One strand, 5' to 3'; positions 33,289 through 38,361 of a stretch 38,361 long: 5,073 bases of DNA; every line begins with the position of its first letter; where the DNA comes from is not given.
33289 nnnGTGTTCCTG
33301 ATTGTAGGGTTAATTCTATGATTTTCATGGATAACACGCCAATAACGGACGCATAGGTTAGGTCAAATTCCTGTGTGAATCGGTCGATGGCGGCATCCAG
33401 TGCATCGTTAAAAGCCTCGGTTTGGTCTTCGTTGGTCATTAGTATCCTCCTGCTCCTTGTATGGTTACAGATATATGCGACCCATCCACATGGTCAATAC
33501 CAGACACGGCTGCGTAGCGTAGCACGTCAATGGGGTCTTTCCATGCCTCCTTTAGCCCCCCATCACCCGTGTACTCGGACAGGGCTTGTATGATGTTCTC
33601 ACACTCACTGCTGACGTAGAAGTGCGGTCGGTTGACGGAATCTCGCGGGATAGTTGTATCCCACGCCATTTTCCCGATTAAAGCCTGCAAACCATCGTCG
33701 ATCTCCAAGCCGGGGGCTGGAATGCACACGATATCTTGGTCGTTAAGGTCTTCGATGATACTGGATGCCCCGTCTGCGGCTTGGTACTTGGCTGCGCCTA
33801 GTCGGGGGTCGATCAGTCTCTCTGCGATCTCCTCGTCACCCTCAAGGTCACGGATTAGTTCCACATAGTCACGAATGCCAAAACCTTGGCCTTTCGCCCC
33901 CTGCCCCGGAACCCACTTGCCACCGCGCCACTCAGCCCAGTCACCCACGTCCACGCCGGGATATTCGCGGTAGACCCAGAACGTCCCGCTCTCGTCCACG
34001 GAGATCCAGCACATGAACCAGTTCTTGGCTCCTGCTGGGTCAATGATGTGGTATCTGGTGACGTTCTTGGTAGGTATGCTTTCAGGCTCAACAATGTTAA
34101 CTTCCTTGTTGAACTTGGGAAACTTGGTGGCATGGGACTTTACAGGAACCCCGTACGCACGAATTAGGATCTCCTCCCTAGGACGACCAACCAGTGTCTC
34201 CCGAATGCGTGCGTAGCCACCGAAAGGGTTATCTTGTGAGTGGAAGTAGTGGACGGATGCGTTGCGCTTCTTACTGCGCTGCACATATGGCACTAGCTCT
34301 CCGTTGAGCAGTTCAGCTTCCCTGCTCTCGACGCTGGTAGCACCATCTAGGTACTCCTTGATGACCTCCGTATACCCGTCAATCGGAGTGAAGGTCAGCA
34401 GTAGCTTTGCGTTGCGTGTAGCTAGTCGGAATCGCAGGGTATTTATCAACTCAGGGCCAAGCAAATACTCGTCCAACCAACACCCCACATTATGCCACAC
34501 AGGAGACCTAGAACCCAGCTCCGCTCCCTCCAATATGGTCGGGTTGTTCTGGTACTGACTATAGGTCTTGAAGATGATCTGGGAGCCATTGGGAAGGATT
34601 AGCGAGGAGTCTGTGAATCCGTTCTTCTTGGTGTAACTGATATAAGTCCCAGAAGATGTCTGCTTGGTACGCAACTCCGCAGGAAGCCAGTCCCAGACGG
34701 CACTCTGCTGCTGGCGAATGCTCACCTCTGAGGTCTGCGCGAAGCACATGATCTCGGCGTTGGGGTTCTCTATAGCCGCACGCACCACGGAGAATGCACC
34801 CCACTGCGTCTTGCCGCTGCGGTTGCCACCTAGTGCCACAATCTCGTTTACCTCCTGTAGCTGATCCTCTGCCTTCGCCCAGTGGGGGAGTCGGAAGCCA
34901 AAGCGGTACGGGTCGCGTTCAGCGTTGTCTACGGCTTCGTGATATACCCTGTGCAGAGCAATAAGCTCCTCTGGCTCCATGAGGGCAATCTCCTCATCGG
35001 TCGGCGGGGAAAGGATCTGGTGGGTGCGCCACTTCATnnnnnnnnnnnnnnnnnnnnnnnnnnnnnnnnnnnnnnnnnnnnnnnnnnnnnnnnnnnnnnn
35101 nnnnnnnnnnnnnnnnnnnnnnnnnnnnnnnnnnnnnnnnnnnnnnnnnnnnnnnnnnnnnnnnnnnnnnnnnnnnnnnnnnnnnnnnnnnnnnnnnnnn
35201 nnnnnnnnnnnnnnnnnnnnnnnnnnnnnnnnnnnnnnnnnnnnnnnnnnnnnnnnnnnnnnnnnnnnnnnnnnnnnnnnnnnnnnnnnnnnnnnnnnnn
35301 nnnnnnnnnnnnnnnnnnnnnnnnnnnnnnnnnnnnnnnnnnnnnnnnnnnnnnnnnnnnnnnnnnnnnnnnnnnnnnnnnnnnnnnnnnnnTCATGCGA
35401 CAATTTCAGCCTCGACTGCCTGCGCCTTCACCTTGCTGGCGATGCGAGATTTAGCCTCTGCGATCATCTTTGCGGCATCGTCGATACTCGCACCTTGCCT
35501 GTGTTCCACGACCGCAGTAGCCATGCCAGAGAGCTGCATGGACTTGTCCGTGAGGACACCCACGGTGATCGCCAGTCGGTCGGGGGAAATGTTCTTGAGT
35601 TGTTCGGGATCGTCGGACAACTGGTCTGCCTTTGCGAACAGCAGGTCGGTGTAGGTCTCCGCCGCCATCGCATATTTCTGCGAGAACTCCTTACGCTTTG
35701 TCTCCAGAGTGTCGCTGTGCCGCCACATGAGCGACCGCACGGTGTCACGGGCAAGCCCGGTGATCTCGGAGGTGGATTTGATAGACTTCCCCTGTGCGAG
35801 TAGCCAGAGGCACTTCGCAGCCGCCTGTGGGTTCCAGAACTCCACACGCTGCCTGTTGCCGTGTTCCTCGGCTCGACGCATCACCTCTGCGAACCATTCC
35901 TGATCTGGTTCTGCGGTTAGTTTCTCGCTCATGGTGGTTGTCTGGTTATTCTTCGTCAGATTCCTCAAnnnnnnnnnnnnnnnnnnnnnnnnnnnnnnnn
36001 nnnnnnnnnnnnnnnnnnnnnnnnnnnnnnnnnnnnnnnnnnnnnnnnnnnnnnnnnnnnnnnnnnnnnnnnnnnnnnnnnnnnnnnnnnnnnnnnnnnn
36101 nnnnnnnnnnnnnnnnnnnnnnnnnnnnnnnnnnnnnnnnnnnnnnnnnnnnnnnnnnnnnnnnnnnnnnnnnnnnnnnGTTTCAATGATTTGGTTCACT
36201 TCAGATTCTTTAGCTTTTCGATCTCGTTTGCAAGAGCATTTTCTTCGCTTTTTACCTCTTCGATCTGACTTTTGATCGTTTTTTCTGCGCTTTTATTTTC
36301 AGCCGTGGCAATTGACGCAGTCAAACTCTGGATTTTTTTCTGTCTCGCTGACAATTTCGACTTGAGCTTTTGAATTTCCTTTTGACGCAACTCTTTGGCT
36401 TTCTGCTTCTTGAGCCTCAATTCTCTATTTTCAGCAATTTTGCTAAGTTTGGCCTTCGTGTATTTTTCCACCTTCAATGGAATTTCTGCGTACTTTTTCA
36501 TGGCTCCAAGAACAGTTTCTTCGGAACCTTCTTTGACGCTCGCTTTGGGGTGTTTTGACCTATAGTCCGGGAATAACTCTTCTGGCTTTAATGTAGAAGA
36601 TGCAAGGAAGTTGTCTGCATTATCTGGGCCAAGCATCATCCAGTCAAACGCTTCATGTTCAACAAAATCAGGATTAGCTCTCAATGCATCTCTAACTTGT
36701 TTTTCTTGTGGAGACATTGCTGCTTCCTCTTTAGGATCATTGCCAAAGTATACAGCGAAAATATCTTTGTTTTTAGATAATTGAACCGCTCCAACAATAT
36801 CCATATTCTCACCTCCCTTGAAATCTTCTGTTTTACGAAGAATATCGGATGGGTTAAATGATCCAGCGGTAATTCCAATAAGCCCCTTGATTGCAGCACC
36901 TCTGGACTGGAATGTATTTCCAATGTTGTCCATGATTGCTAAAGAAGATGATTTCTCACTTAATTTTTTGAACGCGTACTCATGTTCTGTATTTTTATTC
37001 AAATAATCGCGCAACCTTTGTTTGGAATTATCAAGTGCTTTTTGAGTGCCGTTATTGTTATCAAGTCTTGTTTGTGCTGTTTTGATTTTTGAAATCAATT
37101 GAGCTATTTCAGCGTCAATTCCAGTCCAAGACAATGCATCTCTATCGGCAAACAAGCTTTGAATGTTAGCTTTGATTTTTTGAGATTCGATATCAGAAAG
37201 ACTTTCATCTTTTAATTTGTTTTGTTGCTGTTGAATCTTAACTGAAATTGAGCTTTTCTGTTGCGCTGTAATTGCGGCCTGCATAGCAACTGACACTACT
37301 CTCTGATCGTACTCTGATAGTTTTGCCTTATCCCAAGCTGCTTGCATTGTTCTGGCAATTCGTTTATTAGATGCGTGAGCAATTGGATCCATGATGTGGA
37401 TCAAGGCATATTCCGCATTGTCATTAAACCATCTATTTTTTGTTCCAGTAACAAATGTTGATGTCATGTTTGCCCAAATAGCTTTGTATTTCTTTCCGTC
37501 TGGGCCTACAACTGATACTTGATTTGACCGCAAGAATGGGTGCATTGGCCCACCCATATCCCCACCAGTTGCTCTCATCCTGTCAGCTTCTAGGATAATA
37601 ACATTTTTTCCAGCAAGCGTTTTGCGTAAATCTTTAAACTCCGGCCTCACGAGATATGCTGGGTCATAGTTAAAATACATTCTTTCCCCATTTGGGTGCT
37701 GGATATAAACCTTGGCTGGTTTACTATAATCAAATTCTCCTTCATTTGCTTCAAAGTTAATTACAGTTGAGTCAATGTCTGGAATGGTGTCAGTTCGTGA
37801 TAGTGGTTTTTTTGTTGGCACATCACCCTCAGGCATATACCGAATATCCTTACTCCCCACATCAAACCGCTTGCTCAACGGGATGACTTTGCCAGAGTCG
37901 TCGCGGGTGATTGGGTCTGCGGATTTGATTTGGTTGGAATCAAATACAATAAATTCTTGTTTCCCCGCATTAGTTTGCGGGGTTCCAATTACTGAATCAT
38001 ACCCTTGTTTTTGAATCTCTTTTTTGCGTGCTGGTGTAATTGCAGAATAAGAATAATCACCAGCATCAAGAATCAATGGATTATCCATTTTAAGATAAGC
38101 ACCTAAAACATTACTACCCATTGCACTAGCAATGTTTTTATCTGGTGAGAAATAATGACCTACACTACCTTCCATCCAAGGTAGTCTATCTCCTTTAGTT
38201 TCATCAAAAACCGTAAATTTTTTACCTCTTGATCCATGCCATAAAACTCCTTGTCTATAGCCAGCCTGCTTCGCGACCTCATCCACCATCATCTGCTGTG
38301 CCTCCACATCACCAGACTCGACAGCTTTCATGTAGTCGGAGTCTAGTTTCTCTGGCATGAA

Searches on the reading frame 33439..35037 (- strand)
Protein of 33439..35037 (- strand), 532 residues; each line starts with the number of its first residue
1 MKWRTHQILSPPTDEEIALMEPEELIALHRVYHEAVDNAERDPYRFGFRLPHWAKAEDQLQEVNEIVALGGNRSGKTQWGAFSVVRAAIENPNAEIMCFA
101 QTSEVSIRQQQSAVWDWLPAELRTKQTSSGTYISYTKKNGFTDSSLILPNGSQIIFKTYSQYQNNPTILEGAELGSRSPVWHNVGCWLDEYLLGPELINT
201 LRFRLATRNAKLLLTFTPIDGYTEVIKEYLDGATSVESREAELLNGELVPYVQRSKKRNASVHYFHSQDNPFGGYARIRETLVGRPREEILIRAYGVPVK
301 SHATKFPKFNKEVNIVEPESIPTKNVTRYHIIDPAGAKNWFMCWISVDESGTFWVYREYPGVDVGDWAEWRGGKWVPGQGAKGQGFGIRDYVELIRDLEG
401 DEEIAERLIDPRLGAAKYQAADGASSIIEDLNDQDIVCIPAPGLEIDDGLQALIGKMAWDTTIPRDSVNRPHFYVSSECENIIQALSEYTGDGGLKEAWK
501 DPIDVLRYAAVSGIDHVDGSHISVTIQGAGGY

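Call 7: search_protein_families(library=phrogs, proteins=[window:33439-35037:-], max_evalue=0.001)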
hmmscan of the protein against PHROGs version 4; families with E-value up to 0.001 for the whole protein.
window:33439-35037:- (532 aa): 1 family
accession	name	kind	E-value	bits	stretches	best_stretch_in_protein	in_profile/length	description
phrog_2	-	head and packaging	8.9e-18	65.4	1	55-511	275-590/807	terminase large subunit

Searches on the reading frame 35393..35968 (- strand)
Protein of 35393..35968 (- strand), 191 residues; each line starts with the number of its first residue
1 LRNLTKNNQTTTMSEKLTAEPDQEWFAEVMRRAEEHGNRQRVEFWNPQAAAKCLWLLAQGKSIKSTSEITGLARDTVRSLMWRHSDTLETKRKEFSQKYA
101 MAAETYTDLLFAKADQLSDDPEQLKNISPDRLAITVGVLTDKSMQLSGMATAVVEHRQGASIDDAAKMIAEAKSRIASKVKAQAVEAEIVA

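Call 7: search_protein_families(library=phrogs, proteins=[window:35393-35968:-], max_evalue=0.001)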
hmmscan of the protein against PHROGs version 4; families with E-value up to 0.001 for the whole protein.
window:35393-35968:- (191 aa): 1 family
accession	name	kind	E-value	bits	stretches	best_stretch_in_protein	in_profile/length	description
phrog_1482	-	head and packaging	1.6e-05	25.5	1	34-129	4-86/147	terminase small subunit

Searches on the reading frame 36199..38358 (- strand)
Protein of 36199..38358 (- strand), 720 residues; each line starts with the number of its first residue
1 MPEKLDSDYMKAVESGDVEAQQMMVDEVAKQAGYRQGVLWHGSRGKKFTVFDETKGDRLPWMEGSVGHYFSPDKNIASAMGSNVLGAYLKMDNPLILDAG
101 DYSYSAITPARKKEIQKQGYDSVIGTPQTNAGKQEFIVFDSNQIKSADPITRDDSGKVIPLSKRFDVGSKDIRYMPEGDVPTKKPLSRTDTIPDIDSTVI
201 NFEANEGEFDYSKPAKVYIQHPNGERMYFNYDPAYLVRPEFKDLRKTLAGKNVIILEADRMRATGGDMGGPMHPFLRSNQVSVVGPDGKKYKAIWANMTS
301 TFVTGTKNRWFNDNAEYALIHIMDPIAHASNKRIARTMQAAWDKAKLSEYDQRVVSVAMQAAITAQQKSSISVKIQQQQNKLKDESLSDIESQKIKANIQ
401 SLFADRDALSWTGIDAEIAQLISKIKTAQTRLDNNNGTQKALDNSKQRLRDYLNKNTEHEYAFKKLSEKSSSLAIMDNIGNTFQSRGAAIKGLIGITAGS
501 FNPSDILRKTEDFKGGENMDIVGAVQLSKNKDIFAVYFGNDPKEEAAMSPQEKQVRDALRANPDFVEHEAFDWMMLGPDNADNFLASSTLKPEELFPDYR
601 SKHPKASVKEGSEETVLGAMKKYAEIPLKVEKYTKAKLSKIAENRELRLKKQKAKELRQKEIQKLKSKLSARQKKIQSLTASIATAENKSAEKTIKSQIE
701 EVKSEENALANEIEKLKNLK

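Call 23: search_solved_structures(query=window:36199-38346:-, max_evalue=1)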
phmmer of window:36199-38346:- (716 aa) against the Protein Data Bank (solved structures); distinct sequences matched with E-value up to 1: 1.
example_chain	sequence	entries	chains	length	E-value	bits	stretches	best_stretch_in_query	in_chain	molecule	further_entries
5apu_A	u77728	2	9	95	0.22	13.1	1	651-715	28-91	GENERAL CONTROL PROTEIN GCN4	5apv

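Call 79: search_protein_families(library=ncbifam, proteins=[window:36199-38358:-], max_evalue=0.01)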
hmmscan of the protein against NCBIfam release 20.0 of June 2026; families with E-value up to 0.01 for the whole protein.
window:36199-38358:- (720 aa): 0 families
